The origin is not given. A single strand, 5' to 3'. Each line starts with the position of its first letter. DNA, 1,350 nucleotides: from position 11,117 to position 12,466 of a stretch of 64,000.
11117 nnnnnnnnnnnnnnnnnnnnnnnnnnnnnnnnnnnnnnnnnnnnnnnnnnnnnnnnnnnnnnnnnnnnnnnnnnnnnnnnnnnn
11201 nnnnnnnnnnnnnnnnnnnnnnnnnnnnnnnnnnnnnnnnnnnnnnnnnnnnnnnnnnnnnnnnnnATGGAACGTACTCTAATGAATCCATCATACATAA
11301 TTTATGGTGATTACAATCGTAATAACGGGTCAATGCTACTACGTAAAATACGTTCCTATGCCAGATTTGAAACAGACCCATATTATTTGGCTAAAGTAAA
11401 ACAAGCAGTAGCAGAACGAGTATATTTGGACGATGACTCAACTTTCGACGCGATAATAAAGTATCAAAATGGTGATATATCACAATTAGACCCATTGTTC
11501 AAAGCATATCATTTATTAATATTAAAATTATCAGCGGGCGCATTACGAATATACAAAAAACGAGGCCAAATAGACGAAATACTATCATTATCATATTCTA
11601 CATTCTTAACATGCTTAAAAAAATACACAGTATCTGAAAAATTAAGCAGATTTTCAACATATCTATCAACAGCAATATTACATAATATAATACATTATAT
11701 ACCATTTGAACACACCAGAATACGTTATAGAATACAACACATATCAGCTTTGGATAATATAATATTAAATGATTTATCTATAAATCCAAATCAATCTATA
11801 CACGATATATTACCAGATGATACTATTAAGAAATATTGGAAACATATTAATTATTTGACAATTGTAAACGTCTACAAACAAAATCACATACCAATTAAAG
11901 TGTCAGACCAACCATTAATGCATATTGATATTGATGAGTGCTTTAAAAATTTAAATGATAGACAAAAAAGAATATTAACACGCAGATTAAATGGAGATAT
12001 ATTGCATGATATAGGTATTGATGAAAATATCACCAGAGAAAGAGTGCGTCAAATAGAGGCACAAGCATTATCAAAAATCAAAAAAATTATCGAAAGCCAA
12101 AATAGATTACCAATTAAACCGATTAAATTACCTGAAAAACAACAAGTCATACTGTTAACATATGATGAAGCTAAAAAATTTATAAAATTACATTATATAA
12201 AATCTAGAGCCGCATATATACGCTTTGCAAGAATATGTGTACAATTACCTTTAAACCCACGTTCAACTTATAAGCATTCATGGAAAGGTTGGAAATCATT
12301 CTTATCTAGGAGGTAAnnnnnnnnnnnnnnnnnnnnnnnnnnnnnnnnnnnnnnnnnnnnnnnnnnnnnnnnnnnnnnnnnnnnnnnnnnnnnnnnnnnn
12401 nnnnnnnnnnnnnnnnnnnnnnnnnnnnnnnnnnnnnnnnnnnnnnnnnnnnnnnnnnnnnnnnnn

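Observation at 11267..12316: Bona fide sigma-70-family factor encoded on the opposite strand inside the head-morphogenesis block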

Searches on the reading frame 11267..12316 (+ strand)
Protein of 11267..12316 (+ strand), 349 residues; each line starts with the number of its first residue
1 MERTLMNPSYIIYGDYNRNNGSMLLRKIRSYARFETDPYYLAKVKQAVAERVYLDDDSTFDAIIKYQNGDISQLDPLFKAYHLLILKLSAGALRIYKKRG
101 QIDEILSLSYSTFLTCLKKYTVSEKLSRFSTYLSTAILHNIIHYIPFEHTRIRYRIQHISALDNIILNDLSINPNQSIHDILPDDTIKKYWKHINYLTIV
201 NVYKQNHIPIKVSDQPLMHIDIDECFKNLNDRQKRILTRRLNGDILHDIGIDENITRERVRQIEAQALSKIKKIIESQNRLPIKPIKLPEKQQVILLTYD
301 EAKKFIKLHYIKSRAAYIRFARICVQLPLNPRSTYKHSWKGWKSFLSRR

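Call 3: search_protein_families(library=pfam, proteins=[window:11267-12316:+], max_evalue=1)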
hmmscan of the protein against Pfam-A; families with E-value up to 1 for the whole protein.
window:11267-12316:+ (349 aa): 1 family
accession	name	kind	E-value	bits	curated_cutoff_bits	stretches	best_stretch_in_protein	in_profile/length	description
PF04545.22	Sigma70_r4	-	4.9e-09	36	24.1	1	226-273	2-50/50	Sigma-70, region 4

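Call 4: search_protein_families(library=phrogs, proteins=[window:11267-12316:+], max_evalue=0.01)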
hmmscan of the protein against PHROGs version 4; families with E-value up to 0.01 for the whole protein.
window:11267-12316:+ (349 aa): 2 families
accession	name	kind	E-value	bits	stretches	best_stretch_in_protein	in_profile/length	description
phrog_351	-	transcription regulation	1e-12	48.5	1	58-291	489-742/928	RNA polymerase sigma factor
phrog_1740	-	transcription regulation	0.0062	16.1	1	209-279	149-220/567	RNA polymerase sigma factor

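Call 5: search_protein_families(library=ncbifam, proteins=[window:11267-12316:+], max_evalue=1)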
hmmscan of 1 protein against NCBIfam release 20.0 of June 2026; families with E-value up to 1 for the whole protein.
window:11267-12316:+ (349 aa): 27 families (the best 25 are shown)
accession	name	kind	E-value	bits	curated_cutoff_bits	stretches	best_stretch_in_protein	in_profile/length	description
NF005143.0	PRK06596.1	subfamily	3.8e-10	39.7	241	1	213-277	215-283/285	RNA polymerase factor sigma-32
TIGR02937.1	sigma70-ECF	superfamily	1.3e-09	37.9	42.9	1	75-274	4-164/165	sigma-70 family RNA polymerase sigma factor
NF005693.0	PRK07500.1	equivalog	1.8e-09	37.2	315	1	218-280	217-282/289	RNA polymerase factor sigma-32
TIGR02392.1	rpoH_proteo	equivalog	8.6e-09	35.4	323.1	1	213-276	203-269/270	RNA polymerase sigma factor RpoH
NF004207.0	PRK05657.1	equivalog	4.2e-08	32.9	394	1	207-278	244-320/329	RNA polymerase sigma factor RpoS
NF041931.2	MzaA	equivalog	4.9e-08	32.3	800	1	214-273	639-703/726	MZA anti-phage system associated sigma-70 family RNA polymerase sigma factor MzaA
NF004208.0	PRK05658.1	equivalog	1.4e-07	30.9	555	1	206-277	546-622/631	RNA polymerase sigma factor RpoD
NF004562.0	PRK05901.1-4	equivalog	1.7e-07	30.1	779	1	216-278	480-547/571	RNA polymerase sigma factor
TIGR02394.1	rpoS_proteo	equivalog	1.9e-07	30.9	378.7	1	211-279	205-278/285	RNA polymerase sigma factor RpoS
TIGR02393.1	RpoD_Cterm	equivalog_domain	2.2e-07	30.8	354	1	208-276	156-229/238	RNA polymerase sigma factor RpoD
NF005642.0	PRK07405.1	subfamily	5.2e-07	29.2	524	1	209-273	238-307/318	RNA polymerase sigma factor SigD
TIGR02997.1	Sig70-cyanoRpoD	subfamily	1e-06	28.3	384.5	1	205-272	226-298/298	RNA polymerase sigma factor, RpoD/SigA family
NF006666.0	PRK09210.1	equivalog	2.5e-06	27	572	1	209-277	289-362/370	RNA polymerase sigma factor RpoD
NF006071.0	PRK08215.1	equivalog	1.6e-05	24.6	372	1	214-275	195-257/258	RNA polymerase sporulation sigma factor SigG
NF004615.0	PRK05949.1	subfamily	1.8e-05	23.8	530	1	209-273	247-316/327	RNA polymerase sigma factor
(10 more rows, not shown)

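Call 6: search_dna_similar(query=window:11267-12316:+, collection=phages, mode=protein, max_rows=40, max_evalue=0.001)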
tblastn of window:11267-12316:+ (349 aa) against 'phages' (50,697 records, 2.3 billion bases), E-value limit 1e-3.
Records with a match: 5; places in all: 5; records where one place covers at least 80% of the query: 0.
Best place of each record, by identity: <60% 5.
By first word of the organism name: Vibrio 3; Bacteriophage 2.
By host as written in the record: - 2; Vibrio coralliilyticus P1 2; Vibrio coralliilyticus RE22 1.
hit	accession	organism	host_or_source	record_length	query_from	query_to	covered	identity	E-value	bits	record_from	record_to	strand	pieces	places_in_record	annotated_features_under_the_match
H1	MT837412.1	Bacteriophage sp.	human fecal samples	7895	124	272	43%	24.2%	2e-4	49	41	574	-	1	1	record has no annotation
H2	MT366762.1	Vibrio phage vB_VcorM_GR28A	Vibrio coralliilyticus RE22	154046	228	322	27%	34.7%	6e-6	54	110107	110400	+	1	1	rpoS: RNA polymerase sigma factor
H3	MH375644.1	Vibrio phage YC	Vibrio coralliilyticus P1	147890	228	322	27%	33.7%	2e-5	52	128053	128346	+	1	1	RpoD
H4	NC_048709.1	Vibrio phage YC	Vibrio coralliilyticus P1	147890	228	322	27%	33.7%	2e-5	52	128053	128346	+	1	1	RNA polymerase sigma factor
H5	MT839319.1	Bacteriophage sp.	human fecal samples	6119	204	272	20%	31.1%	4e-4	48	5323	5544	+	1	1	record has no annotation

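Call 12: find_homologous_proteins(query=window:11267-12316:+, max_evalue=0.001)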
Query window:11267-12316:+ (349 aa): 5 proteins with E <= 0.001 among 2828 candidates.
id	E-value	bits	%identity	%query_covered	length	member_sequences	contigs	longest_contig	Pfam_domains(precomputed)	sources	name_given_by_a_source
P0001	3.2e-225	765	100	99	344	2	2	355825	PF04545.23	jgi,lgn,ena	-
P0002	5.3e-5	41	26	60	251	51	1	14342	PF04545.23,PF04542.21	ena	-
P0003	5.5e-5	41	29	62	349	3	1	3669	PF04545.23,PF04542.21,PF04539.23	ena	-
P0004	4.8e-4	38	36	23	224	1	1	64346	PF04545.23,PF04542.21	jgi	-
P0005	6.3e-4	37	52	15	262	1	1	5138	PF04545.23,PF00140.26,PF04542.21,PF08281.19,PF04539.23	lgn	-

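Call 13: search_solved_structures(query=window:11267-12316:+, max_evalue=1, show_alignments=3)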
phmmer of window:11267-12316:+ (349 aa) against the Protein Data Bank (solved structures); distinct sequences matched with E-value up to 1: 62 (the best 60 are shown).
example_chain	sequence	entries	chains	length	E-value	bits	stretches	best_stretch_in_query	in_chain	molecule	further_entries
7f0r_F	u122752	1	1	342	2e-05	27.2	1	220-278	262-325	RNA polymerase sigma factor RpoS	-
7vf9_F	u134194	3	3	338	2.4e-05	27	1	220-278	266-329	RNA polymerase sigma factor RpoS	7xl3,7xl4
7l7b_F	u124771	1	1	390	4.6e-05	26.1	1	210-273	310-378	RNA polymerase sigma factor SigA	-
6fi7_A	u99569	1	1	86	6.1e-05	25.7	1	225-279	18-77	RNA polymerase sigma factor RpoS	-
6uu8_FFF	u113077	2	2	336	0.00016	24.3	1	221-279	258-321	RNA polymerase sigma factor RpoS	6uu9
5ipl_F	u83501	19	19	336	0.00016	24.3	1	221-279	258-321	RNA polymerase sigma factor RpoS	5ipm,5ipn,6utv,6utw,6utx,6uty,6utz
6ido_A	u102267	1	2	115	0.00017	24.2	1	225-279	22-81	RNA polymerase sigma factor RpoS,RNA polymerase beta-flap-tip-helix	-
6omf_F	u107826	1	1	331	0.0002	24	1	221-279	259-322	RNA polymerase sigma factor RpoS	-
6kj6_F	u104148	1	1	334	0.00021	23.9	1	221-279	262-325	RNA polymerase sigma factor RpoS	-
1tty_A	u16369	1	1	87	0.00038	23.1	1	216-274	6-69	RNA polymerase sigma factor rpoD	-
6wmr_Z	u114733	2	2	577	0.00067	22.3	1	204-273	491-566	RNA polymerase sigma factor RpoD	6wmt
3dxj_F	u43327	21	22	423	0.0012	21.5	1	209-278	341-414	RNA polymerase pricipal sigma factor (RpoD); CHAIN F, P | RNA polymerase sigma factor | RNA polymerase sigma factor SigA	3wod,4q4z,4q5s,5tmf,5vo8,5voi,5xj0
1iw7_F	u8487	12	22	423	0.0012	21.5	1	209-278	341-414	RNA polymerase sigma-70 subunit | principal sigma factor | DNA-directed RNA polymerase sigma chain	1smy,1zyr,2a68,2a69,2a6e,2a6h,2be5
7ckq_F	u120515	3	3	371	0.0012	21.4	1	217-274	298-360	RNA polymerase sigma factor SigA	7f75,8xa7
4g7h_F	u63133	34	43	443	0.0013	21.3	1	209-278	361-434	RNA polymerase sigma factor | DNA directed RNA polymerase sigma factor A | RNA polymerase sigma factor SigA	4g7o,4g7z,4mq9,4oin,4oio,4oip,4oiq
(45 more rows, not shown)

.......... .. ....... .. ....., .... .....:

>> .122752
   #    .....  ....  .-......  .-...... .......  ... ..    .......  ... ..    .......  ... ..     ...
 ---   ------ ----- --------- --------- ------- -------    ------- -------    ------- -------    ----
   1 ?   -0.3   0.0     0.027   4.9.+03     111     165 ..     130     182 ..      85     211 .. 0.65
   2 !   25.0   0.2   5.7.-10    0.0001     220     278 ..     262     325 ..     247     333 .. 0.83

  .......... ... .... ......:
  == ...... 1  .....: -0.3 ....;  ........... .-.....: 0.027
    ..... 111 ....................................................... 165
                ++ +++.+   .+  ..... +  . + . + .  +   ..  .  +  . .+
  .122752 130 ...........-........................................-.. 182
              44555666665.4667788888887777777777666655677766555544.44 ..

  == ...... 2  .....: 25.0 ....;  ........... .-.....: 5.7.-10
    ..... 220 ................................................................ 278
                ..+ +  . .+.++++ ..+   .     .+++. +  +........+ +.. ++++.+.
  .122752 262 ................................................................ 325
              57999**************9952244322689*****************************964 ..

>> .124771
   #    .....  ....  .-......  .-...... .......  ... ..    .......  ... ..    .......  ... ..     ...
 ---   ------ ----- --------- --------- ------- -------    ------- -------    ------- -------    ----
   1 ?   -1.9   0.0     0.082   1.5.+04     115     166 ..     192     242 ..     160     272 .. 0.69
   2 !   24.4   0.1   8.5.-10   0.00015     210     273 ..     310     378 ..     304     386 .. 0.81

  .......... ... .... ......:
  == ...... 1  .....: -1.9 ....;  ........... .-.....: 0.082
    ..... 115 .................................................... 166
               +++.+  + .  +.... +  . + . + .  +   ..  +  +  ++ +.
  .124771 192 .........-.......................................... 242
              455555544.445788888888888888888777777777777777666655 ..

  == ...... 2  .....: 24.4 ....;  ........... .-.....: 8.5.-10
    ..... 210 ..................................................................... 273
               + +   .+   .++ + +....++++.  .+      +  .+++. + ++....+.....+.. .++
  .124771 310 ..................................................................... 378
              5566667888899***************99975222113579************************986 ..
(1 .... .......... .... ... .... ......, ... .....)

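Call 16: find_encoding_contigs(protein=P0001, flank=10000, max_places=4)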
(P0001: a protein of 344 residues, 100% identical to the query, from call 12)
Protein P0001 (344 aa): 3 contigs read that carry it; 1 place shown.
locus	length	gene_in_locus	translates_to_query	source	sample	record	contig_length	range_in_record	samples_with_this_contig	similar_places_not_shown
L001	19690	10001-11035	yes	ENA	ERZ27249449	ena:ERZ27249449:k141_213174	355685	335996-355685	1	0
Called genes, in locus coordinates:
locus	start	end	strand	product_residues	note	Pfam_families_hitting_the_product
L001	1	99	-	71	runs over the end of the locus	-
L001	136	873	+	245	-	-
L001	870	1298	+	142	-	-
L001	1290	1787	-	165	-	-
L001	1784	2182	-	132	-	-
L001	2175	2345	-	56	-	-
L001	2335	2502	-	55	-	-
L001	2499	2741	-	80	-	-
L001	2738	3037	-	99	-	-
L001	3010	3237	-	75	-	PF04255:DUF433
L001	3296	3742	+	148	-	-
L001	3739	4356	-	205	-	PF06508:QueC (faint)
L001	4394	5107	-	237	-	PF03420:Peptidase_S77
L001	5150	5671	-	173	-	PF13563:2_5_RNA_ligase2 (weak)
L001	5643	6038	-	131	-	-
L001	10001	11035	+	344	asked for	PF04545:Sigma70_r4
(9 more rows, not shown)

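Call 20: get_annotated_region(hit=H3, flank=4000)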
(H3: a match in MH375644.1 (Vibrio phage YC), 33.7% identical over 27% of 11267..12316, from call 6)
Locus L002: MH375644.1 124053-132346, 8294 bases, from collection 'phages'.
description: Vibrio phage YC, complete genome.
organism: Vibrio phage YC (NCBI taxid 2267403)
taxonomy: Viruses; Duplodnaviria; Heunggongvirae; Uroviricota; Caudoviricetes; Ackermannviridae; Campanilevirus; Campanilevirus YC
host: Vibrio coralliilyticus P1; source: -; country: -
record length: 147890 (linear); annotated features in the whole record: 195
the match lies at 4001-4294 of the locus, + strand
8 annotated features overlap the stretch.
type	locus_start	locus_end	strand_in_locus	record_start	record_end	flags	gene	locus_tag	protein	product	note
CDS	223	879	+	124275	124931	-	-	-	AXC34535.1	hypothetical protein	-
CDS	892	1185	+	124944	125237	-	-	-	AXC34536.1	hypothetical protein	-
CDS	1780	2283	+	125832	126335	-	-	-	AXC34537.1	hypothetical protein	-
CDS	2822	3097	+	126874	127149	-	-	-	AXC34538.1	IHF protein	-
CDS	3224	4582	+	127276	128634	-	-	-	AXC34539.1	RpoD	-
CDS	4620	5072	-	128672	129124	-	-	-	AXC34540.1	hypothetical protein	-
CDS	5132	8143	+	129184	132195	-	-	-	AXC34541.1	DNA PolB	-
CDS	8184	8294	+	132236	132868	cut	-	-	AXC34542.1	5'-3' exonuclease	-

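Call 27: search_protein_representatives(protein=window:11267-12316:+)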
Query: 349 residues. Proteins with E-value up to 0.001 (for the whole library): 561; up to 1e-10: 74; up to 1e-30: 2. The best 150 are listed.
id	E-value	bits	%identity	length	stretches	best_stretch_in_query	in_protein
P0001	1.0e-225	764.6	100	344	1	6-349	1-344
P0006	4.0e-33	131.5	31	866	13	296-347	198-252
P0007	4.0e-28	115.1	35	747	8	293-348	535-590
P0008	9.8e-28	113.8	35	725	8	296-349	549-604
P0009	1.3e-24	103.6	33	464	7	296-347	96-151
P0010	2.1e-24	102.9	33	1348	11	296-347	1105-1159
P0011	1.1e-23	100.4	33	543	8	293-347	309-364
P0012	5.5e-23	98.2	33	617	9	299-348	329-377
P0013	7.8e-23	97.7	33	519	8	297-348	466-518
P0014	1.6e-21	93.4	38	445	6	294-347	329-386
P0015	4.1e-21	92.1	34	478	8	288-347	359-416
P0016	5.4e-21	91.7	32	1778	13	296-349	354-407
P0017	1.0e-20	90.8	32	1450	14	298-348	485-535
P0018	4.5e-20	88.6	31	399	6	296-347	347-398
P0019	1.3e-19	87.1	33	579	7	296-347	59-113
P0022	3.3e-18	82.5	35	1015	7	293-348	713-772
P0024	4.8e-18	82.0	34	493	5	247-348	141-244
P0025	1.5e-17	80.3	37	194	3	293-348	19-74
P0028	1.6e-16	77.0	33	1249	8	292-347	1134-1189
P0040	1.0e-13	67.7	34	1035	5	295-347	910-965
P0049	7.1e-13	65.0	33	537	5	268-348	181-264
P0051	1.4e-12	64.0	31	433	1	44-327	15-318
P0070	1.9e-11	60.3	33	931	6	297-348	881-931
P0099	1.1e-09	54.5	36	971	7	296-348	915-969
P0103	1.7e-09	53.9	30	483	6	232-347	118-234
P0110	2.8e-09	53.1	35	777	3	296-348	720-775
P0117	4.1e-09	52.6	33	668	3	268-349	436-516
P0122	6.4e-09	52.0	29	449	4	267-347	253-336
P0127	9.9e-09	51.3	33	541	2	205-273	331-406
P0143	2.0e-08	50.4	35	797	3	296-347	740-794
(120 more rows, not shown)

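Call 28: search_protein_families(library=pfam, proteins=[P0006, P0007, P0009, P0014, P0024, P0025, P0051, P0103, P0049, P0127], max_evalue=0.01)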
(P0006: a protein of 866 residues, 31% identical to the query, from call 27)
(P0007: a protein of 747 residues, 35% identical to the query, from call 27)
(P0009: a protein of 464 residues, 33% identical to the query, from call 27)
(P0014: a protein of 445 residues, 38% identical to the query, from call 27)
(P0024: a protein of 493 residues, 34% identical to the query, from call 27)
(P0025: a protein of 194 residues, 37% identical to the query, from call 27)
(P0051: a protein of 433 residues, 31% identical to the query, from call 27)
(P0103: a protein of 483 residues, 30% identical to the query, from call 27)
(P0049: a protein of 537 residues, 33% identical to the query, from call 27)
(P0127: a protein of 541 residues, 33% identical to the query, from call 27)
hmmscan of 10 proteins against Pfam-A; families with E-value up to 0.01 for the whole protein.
P0006 (866 aa): 3 families
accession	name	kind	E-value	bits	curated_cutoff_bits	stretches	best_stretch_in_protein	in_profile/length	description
PF14882.11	INT_rpt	-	8e-25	87.3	26.5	1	104-141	11-48/55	Integrase repeat unit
PF03793.24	PASTA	-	1.2e-08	35.2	23.2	0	512-528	9-25/64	PASTA domain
PF06569.16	DUF1128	-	0.0015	19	27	0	623-643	47-67/71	Protein of unknown function (DUF1128)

P0007 (747 aa): 4 families
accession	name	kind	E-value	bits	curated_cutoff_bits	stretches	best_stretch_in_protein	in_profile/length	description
PF14882.11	INT_rpt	-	1.1e-38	131.7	26.5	8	498-531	1-37/55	Integrase repeat unit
PF05498.16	RALF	-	5.9e-07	30.9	22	0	533-574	15-53/65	Rapid ALkalinization Factor (RALF)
PF11629.13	Mst1_SARAH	-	0.00014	22.2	23.1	0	242-256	5-19/48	C terminal SARAH domain of Mst1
PF16735.10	MYO10_CC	-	0.003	18.2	27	0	398-426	20-48/52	Unconventional myosin-X coiled coil domain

P0009 (464 aa): 3 families
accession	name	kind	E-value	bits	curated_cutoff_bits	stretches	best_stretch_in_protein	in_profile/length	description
PF14882.11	INT_rpt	-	1.1e-17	64.4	26.5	0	121-151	2-32/55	Integrase repeat unit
PF15046.11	DUF4532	-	0.00056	19.6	27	0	117-142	70-95/279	Protein of unknown function (DUF4532)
PF01050.24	MannoseP_isomer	-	0.0015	19.2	23.6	0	76-111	49-84/116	Mannose-6-phosphate isomerase C-terminal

P0014 (445 aa): 2 families
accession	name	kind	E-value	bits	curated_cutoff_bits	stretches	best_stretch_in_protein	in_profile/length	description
PF14882.11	INT_rpt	-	7.5e-15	55.4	26.5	1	412-438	1-30/55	Integrase repeat unit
PF03793.24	PASTA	-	0.00024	21.5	23.2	0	332-348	9-25/64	PASTA domain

P0024 (493 aa): 2 families
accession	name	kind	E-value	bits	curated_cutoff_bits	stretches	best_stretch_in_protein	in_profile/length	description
PF14882.11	INT_rpt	-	1.1e-07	32.4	26.5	1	329-361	1-32/55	Integrase repeat unit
PF09602.15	PhaP_Bmeg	-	0.0018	18.7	28.3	0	313-347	73-107/168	Polyhydroxyalkanoic acid inclusion protein (PhaP_Bmeg)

P0025 (194 aa): 4 families
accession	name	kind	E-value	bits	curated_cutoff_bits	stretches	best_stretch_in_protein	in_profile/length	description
PF14882.11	INT_rpt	-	1.6e-25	89.6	26.5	3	100-146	1-50/55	Integrase repeat unit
PF07894.18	SACK1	-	1.9e-06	28.1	21.4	0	124-158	30-63/274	Scaffolding anchor of CK1 domain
PF24655.1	DUF7645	-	0.00039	20.8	27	0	131-153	18-40/62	Domain of unknown function (DUF7645)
PF11304.13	DUF3106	-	0.0054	17.6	24.3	0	44-71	67-94/104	Protein of unknown function (DUF3106)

P0051 (433 aa): 2 families
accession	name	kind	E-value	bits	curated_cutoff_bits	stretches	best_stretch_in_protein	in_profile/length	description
PF04545.22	Sigma70_r4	-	1.5e-10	40.8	24.1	1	226-261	15-49/50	Sigma-70, region 4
PF13518.12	HTH_28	-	0.0077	16.7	25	0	225-255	5-35/52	Helix-turn-helix domain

P0103 (483 aa): 3 families
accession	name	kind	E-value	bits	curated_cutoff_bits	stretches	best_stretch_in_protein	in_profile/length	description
PF14882.11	INT_rpt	-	1.2e-29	102.8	26.5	5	266-318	1-51/55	Integrase repeat unit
PF00731.26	AIRC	-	0.00022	21.2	30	0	424-448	7-31/148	AIR carboxylase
PF24275.1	NttA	-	0.0052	17.6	27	0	190-235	35-80/94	T2SS substrate NttA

P0049 (537 aa): 1 family
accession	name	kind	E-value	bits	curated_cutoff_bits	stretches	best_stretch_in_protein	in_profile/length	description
PF14882.11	INT_rpt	-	1.1e-05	26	26.5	0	507-528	6-26/55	Integrase repeat unit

P0127 (541 aa): 11 families
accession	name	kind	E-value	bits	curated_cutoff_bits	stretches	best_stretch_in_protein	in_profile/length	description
PF04539.22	Sigma70_r3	-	1.2e-54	182.8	25.3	2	264-340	1-77/78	Sigma-70 region 3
PF04545.22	Sigma70_r4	-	2.1e-42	142.8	24.1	2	353-406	1-50/50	Sigma-70, region 4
PF04542.20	Sigma70_r2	-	2.1e-24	85.5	24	1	185-255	1-71/71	Sigma-70 region 2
PF00140.25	Sigma70_r1_2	-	1.2e-16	60.7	22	1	109-139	1-31/34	Sigma-70 factor, region 1.2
PF03979.19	Sigma70_r1_1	-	2e-12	47.3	22.5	1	20-92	3-77/81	Sigma-70 factor, region 1.1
PF02601.20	Exonuc_VII_L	-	9.4e-08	32.3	35.9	0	306-410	100-201/315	Exonuclease VII, large subunit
PF08281.18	Sigma70_r4_2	-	3.2e-05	23.9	25.7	0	348-369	2-23/54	Sigma-70, region 4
PF04218.19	CENP-B_N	-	3.5e-05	23.8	21.2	0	372-399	20-45/53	CENP-B N-terminal DNA-binding domain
PF01381.28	HTH_3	-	0.0019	18.6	23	0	378-413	11-42/55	Helix-turn-helix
PF21531.3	Rv2175c_wHTH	-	0.0046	17.3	27.1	0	287-305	19-37/57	DNA-binding protein Rv2175c, wHTH domain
PF03735.19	ENT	-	0.0072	16.8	28.5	0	494-523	26-55/71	ENT domain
